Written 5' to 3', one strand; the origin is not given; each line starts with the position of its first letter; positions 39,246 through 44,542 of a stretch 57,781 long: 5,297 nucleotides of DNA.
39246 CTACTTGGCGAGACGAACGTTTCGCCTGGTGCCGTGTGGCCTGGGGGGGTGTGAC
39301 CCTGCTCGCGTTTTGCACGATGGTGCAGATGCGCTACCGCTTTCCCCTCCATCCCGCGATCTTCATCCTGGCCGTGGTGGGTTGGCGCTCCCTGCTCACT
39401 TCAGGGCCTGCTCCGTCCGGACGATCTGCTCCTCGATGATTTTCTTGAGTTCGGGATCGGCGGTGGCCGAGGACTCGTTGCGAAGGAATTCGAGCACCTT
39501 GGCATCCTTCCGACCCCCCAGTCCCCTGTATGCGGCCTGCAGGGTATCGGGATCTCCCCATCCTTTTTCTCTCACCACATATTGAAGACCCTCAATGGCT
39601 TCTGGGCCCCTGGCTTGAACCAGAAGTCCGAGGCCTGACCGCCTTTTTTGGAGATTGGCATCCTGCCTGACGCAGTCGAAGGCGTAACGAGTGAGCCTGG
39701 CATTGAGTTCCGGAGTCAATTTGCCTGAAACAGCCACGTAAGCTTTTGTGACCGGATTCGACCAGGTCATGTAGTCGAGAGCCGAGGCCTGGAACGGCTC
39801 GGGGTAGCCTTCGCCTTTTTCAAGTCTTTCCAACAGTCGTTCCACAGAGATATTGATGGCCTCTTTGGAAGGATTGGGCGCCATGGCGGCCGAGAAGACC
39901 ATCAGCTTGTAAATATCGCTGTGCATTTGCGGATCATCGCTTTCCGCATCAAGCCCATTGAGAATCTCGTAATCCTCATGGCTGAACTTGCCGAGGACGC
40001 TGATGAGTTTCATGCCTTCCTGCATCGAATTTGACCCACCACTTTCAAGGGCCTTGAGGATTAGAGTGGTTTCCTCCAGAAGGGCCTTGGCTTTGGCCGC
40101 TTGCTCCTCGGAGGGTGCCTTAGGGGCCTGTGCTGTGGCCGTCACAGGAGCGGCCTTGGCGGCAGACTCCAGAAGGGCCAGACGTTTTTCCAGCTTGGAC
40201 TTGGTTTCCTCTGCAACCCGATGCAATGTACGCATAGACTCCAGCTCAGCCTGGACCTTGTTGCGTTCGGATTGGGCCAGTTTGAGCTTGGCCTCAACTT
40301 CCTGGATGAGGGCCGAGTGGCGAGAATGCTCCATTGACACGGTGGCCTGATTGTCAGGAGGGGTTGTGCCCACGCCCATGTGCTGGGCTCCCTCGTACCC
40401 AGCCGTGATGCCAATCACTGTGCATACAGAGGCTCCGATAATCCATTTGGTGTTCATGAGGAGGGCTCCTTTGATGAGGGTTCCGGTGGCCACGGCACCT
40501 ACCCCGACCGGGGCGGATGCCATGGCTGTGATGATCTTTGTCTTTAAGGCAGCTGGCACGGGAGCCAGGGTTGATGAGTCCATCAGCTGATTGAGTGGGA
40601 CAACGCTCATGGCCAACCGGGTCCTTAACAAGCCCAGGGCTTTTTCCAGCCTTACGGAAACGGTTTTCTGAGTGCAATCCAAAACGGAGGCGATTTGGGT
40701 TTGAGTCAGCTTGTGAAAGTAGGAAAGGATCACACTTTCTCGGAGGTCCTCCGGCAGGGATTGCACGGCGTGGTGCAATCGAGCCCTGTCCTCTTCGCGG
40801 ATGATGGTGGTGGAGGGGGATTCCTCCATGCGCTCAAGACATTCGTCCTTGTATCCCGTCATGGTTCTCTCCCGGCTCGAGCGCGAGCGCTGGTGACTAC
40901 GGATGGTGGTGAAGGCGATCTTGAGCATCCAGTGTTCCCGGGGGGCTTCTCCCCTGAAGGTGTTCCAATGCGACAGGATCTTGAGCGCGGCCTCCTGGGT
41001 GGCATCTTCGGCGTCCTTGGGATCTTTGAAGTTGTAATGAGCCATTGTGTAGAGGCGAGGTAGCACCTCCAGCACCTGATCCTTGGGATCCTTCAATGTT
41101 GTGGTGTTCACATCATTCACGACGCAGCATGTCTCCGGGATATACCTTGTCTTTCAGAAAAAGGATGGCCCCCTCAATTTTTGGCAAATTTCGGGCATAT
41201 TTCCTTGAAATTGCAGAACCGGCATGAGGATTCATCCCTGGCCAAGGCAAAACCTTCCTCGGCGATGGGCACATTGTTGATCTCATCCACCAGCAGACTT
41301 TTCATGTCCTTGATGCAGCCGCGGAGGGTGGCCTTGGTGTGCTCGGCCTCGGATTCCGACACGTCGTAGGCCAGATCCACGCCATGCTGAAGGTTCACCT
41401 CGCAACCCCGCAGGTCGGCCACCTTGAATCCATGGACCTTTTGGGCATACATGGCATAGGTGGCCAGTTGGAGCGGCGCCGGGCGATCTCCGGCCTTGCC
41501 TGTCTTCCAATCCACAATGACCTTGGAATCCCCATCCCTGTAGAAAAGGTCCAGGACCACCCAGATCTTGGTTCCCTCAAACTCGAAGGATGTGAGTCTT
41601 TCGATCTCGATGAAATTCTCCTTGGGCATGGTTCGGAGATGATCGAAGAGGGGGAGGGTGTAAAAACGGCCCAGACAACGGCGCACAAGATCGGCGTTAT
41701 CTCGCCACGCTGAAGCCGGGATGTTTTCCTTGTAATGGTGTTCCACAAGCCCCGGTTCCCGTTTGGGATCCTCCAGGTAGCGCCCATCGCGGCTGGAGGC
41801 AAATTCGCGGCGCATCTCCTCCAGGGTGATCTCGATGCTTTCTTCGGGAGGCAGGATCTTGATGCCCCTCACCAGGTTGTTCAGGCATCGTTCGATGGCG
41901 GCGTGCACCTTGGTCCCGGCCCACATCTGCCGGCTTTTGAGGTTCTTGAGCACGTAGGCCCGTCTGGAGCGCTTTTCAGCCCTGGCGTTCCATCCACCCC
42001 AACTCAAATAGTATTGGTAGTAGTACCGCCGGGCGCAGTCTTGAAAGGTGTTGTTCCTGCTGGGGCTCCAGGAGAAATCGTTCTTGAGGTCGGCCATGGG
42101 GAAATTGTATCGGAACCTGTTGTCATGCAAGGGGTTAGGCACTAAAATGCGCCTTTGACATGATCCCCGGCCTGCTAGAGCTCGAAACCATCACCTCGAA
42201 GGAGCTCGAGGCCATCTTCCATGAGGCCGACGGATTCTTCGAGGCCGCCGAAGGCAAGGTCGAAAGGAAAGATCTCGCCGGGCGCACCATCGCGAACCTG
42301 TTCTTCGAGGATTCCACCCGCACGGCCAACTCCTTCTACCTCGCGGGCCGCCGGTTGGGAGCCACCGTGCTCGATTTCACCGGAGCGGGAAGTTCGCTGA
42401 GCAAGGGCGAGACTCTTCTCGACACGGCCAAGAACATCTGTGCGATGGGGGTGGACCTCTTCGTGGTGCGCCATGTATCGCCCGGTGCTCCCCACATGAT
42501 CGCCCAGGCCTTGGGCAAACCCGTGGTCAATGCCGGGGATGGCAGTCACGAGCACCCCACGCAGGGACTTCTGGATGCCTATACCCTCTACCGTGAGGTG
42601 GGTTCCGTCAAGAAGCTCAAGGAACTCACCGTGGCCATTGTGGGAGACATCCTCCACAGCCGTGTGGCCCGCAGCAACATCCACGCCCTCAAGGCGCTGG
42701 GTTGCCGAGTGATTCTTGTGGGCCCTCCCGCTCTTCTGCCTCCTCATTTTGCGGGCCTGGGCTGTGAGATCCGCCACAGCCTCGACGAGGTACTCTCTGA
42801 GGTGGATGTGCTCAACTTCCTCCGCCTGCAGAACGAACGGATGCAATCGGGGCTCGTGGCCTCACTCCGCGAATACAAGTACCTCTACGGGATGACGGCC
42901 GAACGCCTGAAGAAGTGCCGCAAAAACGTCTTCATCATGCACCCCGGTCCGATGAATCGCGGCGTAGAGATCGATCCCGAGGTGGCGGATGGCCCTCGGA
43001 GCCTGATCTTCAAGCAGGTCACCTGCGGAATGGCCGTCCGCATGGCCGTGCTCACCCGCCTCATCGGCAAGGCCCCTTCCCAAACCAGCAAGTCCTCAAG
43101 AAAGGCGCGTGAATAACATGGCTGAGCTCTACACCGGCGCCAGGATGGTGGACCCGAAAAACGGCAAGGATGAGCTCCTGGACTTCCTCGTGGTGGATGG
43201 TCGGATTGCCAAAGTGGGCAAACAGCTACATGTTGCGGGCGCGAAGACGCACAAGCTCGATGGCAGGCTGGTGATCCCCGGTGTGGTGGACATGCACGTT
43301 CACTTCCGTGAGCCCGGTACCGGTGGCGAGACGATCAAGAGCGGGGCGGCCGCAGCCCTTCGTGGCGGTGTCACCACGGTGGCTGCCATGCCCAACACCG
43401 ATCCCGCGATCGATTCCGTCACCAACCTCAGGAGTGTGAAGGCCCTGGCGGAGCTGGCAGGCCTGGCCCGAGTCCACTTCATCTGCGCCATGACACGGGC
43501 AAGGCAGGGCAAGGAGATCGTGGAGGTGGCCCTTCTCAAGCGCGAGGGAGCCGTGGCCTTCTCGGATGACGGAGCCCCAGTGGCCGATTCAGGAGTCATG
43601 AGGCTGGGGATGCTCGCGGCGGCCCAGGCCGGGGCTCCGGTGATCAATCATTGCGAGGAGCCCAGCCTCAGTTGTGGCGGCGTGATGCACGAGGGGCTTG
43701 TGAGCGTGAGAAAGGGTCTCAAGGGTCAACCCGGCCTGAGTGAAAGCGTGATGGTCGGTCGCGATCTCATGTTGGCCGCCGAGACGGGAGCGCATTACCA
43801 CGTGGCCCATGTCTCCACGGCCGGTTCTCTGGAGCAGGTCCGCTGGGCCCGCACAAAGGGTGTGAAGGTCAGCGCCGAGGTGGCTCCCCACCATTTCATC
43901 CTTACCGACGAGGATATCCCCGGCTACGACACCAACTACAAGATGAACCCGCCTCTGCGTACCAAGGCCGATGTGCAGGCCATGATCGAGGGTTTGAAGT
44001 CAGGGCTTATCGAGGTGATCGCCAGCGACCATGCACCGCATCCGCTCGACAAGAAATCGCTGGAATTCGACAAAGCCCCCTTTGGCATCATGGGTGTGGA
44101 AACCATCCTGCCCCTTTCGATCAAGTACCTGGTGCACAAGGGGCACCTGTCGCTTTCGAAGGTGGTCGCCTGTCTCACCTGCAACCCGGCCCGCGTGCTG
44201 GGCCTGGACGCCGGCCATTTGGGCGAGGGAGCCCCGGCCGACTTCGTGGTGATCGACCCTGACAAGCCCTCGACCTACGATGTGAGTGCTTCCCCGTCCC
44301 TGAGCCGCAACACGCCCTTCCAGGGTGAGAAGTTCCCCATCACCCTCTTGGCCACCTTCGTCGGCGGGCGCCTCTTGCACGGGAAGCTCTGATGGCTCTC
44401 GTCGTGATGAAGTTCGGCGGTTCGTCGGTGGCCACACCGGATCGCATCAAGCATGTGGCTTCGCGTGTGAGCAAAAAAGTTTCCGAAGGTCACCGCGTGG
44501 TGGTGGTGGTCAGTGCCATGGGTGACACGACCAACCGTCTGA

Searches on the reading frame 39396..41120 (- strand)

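Call 6: search_protein_families(library=pfam, proteins=[window:39396-41120:-], max_evalue=0.01)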
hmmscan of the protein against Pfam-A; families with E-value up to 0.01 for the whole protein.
window:39396-41120:- (574 aa): 4 families
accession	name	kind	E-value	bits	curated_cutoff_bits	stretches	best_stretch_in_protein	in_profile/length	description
PF08281.18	Sigma70_r4_2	-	1.4e-10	41.1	25.7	1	113-162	2-51/54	Sigma-70, region 4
PF04545.22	Sigma70_r4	-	1.5e-08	34.4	24.1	1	119-166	2-49/50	Sigma-70, region 4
PF04542.20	Sigma70_r2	-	5.9e-07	29.6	24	1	18-81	4-69/71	Sigma-70 region 2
PF03836.20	RasGAP_C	-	0.0042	17.6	26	0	264-325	23-84/137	RasGAP C-terminus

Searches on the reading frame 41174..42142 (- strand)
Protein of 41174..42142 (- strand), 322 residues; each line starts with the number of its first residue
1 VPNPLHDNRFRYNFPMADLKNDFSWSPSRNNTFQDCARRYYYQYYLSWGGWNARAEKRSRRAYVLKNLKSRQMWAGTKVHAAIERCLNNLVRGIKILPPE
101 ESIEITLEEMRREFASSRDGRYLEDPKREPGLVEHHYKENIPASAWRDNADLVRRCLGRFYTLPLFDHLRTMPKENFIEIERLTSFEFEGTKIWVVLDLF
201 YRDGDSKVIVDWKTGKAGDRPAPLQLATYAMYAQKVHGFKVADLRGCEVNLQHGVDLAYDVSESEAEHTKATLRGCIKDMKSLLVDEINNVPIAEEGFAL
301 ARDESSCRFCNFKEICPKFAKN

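Call 6: search_protein_families(library=pfam, proteins=[window:41174-42142:-], max_evalue=0.01)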
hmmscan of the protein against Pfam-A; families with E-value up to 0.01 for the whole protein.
window:41174-42142:- (322 aa): 2 families
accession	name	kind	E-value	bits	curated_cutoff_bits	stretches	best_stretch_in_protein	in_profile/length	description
PF12705.13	PDDEXK_1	-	2.6e-19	70.6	22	1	24-317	1-247/247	PD-(D/E)XK nuclease superfamily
PF01930.23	Cas_Cas4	-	0.0041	17.7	22.7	0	195-316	54-158/160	Domain of unknown function DUF83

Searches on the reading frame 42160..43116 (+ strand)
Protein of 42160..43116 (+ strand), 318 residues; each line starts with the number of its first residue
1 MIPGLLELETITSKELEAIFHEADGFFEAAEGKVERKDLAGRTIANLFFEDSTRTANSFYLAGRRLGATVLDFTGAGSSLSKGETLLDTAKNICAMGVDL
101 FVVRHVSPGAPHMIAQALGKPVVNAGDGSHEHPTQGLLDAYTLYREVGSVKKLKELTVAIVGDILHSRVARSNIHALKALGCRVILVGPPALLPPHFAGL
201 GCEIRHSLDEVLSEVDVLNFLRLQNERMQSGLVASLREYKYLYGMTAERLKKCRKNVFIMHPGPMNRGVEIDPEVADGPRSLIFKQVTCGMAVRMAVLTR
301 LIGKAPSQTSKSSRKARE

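Call 6: search_protein_families(library=pfam, proteins=[window:42160-43116:+], max_evalue=0.01)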
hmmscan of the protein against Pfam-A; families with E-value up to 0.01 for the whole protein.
window:42160-43116:+ (318 aa): 2 families
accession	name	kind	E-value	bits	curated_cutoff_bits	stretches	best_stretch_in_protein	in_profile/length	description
PF02729.26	OTCace_N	-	1.6e-37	129.3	29.9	1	5-144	3-147/148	Aspartate/ornithine carbamoyltransferase, carbamoyl-P binding domain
PF00185.30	OTCace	-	4.6e-25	88.9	29.4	1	154-299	1-155/157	Aspartate/ornithine carbamoyltransferase, Asp/Orn binding domain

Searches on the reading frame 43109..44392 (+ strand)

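Call 6: search_protein_families(library=pfam, proteins=[window:43109-44392:+], max_evalue=0.01)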
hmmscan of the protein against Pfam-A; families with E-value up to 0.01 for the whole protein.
window:43109-44392:+ (427 aa): 3 families
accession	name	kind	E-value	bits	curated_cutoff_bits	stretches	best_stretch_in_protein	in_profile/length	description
PF01979.26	Amidohydro_1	-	8.1e-31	108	25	1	54-422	1-344/345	Amidohydrolase family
PF07969.17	Amidohydro_3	-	5.2e-13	49.7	29.7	1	346-397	406-458/472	Amidohydrolase family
PF12890.13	DHOase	-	2e-11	44.6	21.2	1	52-237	1-139/142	Dihydro-orotase-like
